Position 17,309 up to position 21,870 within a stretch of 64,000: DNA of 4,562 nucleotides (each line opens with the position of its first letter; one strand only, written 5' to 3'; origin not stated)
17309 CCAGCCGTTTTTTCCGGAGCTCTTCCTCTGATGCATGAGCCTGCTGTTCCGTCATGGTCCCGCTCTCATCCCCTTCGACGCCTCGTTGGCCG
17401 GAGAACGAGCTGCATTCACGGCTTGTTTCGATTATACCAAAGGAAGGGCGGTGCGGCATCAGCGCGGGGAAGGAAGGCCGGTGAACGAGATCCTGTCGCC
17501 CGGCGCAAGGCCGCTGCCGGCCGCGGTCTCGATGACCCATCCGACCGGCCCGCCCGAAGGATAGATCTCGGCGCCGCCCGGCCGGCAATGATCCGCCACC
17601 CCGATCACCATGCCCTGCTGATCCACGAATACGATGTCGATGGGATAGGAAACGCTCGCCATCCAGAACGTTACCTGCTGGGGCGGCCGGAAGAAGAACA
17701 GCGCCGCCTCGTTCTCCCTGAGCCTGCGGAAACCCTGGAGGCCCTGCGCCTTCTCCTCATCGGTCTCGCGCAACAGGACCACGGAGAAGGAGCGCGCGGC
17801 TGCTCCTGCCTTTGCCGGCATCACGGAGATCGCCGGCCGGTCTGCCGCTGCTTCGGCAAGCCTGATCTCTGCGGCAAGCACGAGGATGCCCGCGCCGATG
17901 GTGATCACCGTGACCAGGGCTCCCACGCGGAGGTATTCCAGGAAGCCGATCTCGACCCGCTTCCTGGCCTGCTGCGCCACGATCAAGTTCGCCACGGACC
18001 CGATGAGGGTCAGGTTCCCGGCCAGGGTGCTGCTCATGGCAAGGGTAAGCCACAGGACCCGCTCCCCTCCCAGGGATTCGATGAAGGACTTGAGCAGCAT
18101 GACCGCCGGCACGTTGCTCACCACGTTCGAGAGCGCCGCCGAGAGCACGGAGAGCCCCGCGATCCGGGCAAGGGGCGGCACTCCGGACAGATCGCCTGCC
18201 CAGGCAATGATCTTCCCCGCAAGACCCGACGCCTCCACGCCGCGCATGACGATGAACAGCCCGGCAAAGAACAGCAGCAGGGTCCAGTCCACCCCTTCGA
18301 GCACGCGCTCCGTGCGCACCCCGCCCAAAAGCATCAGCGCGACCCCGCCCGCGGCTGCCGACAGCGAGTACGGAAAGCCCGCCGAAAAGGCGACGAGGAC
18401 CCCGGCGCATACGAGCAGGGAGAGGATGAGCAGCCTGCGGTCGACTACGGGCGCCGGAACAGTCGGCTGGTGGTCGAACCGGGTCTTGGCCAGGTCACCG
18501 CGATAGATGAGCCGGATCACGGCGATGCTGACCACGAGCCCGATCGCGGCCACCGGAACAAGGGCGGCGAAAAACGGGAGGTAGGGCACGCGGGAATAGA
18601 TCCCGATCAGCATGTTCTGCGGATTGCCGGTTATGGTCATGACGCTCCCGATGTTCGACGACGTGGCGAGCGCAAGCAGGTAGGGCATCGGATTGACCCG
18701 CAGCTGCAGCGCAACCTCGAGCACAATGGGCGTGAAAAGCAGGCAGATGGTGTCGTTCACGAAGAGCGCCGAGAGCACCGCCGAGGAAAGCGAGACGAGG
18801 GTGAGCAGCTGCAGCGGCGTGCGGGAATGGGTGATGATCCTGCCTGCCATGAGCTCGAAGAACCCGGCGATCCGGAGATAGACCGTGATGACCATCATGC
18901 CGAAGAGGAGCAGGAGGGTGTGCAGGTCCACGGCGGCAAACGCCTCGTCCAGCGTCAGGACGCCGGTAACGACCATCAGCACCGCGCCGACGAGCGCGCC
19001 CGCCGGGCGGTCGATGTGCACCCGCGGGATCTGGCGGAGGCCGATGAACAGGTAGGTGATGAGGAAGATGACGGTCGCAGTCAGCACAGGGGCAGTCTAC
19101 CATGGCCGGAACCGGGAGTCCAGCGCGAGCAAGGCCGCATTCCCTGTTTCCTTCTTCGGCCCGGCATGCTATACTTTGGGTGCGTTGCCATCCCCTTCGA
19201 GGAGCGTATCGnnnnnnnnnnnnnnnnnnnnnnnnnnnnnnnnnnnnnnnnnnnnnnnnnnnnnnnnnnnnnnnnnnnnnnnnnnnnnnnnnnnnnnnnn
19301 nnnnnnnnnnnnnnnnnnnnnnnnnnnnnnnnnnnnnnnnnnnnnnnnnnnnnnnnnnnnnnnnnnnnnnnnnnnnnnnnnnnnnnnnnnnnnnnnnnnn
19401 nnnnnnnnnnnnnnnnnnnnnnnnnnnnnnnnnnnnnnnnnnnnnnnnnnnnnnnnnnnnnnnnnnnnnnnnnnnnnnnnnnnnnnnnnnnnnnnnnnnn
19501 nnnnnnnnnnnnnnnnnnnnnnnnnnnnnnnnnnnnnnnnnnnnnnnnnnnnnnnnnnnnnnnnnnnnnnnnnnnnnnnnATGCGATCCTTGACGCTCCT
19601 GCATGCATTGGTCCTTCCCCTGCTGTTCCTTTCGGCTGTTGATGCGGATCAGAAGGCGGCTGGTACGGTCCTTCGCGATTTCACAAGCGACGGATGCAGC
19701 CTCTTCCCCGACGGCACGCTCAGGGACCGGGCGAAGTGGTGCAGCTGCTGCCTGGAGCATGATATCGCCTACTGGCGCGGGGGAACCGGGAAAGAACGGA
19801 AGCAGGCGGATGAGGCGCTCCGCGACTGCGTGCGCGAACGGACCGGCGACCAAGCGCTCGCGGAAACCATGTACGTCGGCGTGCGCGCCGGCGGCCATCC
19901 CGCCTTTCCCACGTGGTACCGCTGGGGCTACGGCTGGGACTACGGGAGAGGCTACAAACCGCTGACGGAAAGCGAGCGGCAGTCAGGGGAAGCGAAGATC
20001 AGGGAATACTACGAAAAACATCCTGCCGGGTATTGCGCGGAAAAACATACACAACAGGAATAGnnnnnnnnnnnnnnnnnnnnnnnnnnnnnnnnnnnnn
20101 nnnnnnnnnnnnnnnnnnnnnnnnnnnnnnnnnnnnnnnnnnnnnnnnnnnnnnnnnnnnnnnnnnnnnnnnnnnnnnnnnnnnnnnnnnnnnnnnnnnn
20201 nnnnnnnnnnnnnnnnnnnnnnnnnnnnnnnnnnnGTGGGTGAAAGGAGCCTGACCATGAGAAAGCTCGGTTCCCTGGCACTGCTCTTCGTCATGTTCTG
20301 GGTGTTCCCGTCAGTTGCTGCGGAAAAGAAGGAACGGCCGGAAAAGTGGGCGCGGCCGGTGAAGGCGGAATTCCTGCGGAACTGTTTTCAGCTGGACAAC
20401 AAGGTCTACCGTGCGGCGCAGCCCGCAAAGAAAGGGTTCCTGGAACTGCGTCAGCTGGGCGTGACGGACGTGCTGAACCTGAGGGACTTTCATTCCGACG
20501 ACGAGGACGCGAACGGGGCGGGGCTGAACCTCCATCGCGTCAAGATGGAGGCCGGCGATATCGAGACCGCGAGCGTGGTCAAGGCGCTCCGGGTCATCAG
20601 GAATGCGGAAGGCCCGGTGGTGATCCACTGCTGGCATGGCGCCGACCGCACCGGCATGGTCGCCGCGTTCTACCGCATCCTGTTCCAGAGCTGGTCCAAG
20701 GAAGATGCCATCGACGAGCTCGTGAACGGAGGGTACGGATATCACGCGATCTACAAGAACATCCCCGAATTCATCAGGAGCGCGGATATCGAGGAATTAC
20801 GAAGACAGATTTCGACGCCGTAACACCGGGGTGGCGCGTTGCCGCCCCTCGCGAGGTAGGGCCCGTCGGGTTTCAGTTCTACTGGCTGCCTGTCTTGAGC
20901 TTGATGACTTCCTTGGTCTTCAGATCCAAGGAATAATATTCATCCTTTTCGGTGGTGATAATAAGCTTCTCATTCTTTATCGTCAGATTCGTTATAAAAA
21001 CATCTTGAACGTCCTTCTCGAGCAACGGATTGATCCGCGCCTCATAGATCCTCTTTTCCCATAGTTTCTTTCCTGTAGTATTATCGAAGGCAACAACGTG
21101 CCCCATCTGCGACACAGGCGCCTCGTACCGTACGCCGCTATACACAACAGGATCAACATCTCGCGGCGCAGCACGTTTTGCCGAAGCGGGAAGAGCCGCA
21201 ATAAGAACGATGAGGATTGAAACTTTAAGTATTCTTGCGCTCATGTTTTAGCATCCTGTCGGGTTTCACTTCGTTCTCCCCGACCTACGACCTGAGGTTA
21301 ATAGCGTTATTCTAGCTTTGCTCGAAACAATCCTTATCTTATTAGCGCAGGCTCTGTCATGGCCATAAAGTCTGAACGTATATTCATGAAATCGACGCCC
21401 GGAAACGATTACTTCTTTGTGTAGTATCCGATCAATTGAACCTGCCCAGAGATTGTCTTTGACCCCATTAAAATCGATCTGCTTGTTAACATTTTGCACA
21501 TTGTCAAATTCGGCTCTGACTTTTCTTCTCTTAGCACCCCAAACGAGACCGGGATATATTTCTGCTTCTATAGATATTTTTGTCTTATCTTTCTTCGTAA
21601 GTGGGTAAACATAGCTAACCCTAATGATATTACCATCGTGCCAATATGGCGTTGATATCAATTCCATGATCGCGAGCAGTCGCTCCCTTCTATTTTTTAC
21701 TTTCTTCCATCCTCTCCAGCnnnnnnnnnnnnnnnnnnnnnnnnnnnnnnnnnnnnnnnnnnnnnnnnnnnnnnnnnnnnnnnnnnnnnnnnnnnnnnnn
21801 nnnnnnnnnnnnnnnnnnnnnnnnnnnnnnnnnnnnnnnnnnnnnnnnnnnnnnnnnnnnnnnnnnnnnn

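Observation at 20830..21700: Low-GC (~40-45%) two-gene insert inside a ~65% GC genome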

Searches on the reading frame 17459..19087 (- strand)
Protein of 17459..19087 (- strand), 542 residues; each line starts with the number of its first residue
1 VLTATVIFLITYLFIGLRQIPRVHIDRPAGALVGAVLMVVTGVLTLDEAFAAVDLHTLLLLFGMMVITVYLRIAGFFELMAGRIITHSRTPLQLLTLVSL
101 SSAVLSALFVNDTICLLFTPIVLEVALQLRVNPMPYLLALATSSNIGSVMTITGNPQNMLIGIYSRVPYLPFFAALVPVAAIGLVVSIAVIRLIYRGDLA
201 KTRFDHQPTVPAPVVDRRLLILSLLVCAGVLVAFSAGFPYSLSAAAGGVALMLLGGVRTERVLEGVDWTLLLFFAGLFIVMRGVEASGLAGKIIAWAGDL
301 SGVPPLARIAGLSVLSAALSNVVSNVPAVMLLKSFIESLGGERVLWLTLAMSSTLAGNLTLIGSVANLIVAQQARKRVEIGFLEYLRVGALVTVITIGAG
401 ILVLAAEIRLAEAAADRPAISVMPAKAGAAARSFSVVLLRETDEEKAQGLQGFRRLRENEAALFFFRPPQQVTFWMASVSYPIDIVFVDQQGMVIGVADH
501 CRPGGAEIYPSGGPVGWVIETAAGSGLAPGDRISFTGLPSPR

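Call 54: search_protein_families(library=pfam, proteins=[window:17459-19087:-], max_evalue=0.001)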
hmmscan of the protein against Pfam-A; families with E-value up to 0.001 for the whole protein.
window:17459-19087:- (542 aa): 3 families
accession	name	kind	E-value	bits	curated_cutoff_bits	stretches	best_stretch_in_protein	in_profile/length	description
PF03600.22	CitMHS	-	4.3e-73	246.8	31.9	1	19-335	8-313/336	Citrate transporter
PF02040.21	ArsB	-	3.3e-20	73.3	22.2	1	4-397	2-412/423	Arsenical pump membrane protein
PF02643.20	DUF192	-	6e-17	62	27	1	440-534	6-95/96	Uncharacterized ACR, COG1430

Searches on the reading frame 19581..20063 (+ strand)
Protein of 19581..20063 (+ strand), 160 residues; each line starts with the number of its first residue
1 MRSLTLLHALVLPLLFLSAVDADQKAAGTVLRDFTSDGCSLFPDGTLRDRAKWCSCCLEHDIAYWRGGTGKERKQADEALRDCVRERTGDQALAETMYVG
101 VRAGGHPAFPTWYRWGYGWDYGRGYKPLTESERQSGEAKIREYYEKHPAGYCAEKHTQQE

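Call 4: search_protein_families(library=pfam, proteins=[window:19581-20063:+], max_evalue=1)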
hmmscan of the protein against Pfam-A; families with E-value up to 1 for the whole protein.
window:19581-20063:+ (160 aa): 2 families
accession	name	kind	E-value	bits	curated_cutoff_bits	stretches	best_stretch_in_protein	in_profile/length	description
PF07087.16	DUF1353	-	0.015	15.3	22.5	1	60-101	51-91/91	Protein of unknown function (DUF1353)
PF19315.5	MC_hydratase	-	0.035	13.7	26.5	1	49-78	45-74/353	Mesaconyl-CoA hydratase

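Call 5: search_protein_families(library=ncbifam, proteins=[window:19581-20063:+], max_evalue=1)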
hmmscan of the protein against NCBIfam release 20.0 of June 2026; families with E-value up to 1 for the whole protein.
window:19581-20063:+ (160 aa): 1 family
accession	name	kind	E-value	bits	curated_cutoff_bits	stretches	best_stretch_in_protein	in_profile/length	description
NF041625.1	methfumCoahyd_Halo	equivalog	0.097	11.9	560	1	49-74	47-72/358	2-methylfumaryl-CoA hydratase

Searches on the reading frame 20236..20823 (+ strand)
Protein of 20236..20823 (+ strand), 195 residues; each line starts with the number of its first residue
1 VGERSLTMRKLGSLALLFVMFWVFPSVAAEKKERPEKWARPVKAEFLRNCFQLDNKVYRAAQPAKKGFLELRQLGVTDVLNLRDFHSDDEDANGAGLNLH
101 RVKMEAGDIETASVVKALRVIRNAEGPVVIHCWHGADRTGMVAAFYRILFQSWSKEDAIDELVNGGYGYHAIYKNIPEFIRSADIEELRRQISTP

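Call 4: search_protein_families(library=pfam, proteins=[window:20236-20823:+], max_evalue=1)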
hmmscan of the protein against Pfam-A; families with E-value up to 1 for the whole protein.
window:20236-20823:+ (195 aa): 10 families
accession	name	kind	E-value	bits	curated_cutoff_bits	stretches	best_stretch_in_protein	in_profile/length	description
PF22785.1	Tc-R-P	-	2.3e-09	38.2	27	1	56-147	4-101/106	Polymorphic toxin system, DSP-PTPase phosphatase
PF13350.11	Y_phosphatase3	-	6.2e-09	36.6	22.2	1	109-145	113-148/240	Tyrosine phosphatase family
PF03162.18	Y_phosphatase2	-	6.7e-09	36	27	1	54-162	11-127/165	Tyrosine phosphatase family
PF00782.25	DSPc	-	8.5e-06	26.1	33.5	1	112-161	60-109/133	Dual specificity phosphatase, catalytic domain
PF22741.1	PTP-NADK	-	1.9e-05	24.5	27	1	54-156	27-139/163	DSP-PTPase phosphatase fused to NAD+ Kinase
PF00102.32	Y_phosphatase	-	4.6e-05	23.6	20.9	1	111-157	151-200/234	Protein-tyrosine phosphatase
PF22784.1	PTP-SAK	-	0.0016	19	27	1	70-150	26-112/153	Swiss Army Knife protein, DSP-PTPase phosphatase domain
PF06602.19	Myotub-related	-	0.011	15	25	1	115-150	222-257/352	Myotubularin-like phosphatase domain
PF14566.11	PTPlike_phytase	-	0.14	12.6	27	1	29-148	33-156/158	Inositol hexakisphosphate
PF04273.18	BLH_phosphatase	-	0.17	12.7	26.1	1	89-136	50-97/110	Beta-lactamase hydrolase-like protein, phosphatase-like domain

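Call 5: search_protein_families(library=ncbifam, proteins=[window:20236-20823:+], max_evalue=1)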
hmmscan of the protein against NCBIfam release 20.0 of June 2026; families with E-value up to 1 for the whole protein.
window:20236-20823:+ (195 aa): 3 families
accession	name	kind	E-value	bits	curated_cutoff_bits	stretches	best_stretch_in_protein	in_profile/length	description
TIGR01244.1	TIGR01244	subfamily_domain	0.00024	21.1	85.85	1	89-171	50-130/135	TIGR01244 family sulfur transferase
NF040641.1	bifunc_ST_SDO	equivalog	0.0011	18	625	1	54-138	4-97/423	bifunctional sulfur transferase/dioxygenase Blh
NF008750.0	PRK11784.1-2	equivalog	0.2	10.7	241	1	90-145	59-107/346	tRNA 2-selenouridine(34) synthase MnmH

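Call 45: find_related_loci(query=window:20236-20823:+, collection=metagenome_contigs, flank=5000)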
Query window:20236-20823:+ (195 aa) in metagenome_contigs; peptide patterns used: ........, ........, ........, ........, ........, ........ (x = any residue, [..] = any of these).
144 stretches matched a pattern; 38 encode a relative of the query (tblastn E <= 1e-3); 38 distinct loci.
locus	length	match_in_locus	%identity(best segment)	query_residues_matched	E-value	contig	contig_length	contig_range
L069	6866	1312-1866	59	11-195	2e-79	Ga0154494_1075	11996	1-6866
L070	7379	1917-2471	59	11-195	2e-79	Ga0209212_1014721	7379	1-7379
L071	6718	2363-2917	59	11-195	2e-79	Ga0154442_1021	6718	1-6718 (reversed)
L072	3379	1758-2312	59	8-192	5e-77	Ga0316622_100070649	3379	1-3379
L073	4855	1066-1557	63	28-192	6e-74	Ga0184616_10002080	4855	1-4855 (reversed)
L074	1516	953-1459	62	23-192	8e-78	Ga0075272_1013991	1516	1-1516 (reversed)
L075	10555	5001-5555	52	5-192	2e-71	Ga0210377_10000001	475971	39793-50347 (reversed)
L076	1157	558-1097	56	14-195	2e-75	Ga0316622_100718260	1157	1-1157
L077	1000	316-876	52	7-192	9e-76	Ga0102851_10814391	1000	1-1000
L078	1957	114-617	55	28-195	4e-69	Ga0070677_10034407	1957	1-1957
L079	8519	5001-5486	60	31-192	9e-65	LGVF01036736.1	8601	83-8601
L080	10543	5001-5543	46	15-195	7e-60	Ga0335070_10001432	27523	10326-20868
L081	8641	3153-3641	45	30-192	2e-46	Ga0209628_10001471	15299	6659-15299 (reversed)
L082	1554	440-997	40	8-192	2e-47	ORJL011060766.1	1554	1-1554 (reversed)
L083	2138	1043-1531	45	34-192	2e-45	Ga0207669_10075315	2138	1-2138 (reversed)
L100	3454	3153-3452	56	28-128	4e-35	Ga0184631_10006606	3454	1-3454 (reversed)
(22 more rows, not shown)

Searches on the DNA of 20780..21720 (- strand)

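Call 77: search_with_rna_model(model_id=R1, sources=[L001, L003, L004, L065, L066, L107, L108, L109, L110], filters=off, max_evalue=1)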
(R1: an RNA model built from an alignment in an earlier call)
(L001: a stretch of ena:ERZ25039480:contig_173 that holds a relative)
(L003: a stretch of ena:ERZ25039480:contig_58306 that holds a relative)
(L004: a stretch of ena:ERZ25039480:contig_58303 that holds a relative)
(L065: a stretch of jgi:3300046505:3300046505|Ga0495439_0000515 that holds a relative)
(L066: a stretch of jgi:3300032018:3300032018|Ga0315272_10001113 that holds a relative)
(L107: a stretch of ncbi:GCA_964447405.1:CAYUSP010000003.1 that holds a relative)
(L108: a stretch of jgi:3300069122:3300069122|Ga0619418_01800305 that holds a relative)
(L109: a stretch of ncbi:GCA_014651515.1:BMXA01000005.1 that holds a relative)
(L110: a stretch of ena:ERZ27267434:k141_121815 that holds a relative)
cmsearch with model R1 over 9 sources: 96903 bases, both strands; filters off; matches with E-value up to 1: 23.
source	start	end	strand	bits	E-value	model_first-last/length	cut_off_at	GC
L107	6362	6419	+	80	1.3e-18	1-58/58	no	0.62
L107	3071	3128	+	79.9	1.4e-18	1-58/58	no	0.66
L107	1352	1409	+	79.6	1.6e-18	1-58/58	no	0.64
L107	814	871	+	73.5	7.1e-17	1-58/58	no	0.71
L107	7242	7297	+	70.8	3.8e-16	1-58/58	no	0.64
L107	3943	4001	+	70.2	5.6e-16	1-58/58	no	0.68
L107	5111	5167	+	67.1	3.8e-15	1-58/58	no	0.58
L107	2064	2122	+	59.4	4.3e-13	1-58/58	no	0.61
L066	1433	1493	+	50.5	1e-10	1-58/58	no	0.66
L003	5104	5162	+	47.7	6.1e-10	1-58/58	no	0.64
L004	9401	9459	+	47.7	6.1e-10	1-58/58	no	0.64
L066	3067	3122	+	45.6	2.1e-09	1-58/58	no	0.59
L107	7682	7737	+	45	3.1e-09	1-58/58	no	0.57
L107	4558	4615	+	36.4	6.2e-07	1-58/58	no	0.57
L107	5711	5767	+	36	8.3e-07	1-58/58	no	0.56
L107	9097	9152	+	32.1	8.8e-06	1-58/58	no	0.61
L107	7241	7296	-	20.5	0.012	1-58/58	no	0.64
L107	1351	1408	-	18.3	0.044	1-58/58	no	0.64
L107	3070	3127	-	16.6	0.13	1-58/58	no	0.66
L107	813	870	-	15.2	0.3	1-58/58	no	0.69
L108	6379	6401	+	14.8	0.4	19-40/58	no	0.78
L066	2275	2328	+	14.4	0.49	1-58/58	no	0.63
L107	5110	5166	-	14.3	0.54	1-58/58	no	0.56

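Call 112: search_with_rna_model(model_id=R1, source=window, start=20780, end=21720, filters=off, max_evalue=10, show_alignments=5)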
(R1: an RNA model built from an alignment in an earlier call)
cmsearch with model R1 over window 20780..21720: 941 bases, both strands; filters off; matches with E-value up to 10: 3.
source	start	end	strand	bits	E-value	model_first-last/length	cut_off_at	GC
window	20818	20860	-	4.9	1.7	1-58/58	no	0.74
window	21614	21657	+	3.8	3.4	1-58/58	no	0.41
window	20960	20997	+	2.8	6.4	1-58/58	no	0.29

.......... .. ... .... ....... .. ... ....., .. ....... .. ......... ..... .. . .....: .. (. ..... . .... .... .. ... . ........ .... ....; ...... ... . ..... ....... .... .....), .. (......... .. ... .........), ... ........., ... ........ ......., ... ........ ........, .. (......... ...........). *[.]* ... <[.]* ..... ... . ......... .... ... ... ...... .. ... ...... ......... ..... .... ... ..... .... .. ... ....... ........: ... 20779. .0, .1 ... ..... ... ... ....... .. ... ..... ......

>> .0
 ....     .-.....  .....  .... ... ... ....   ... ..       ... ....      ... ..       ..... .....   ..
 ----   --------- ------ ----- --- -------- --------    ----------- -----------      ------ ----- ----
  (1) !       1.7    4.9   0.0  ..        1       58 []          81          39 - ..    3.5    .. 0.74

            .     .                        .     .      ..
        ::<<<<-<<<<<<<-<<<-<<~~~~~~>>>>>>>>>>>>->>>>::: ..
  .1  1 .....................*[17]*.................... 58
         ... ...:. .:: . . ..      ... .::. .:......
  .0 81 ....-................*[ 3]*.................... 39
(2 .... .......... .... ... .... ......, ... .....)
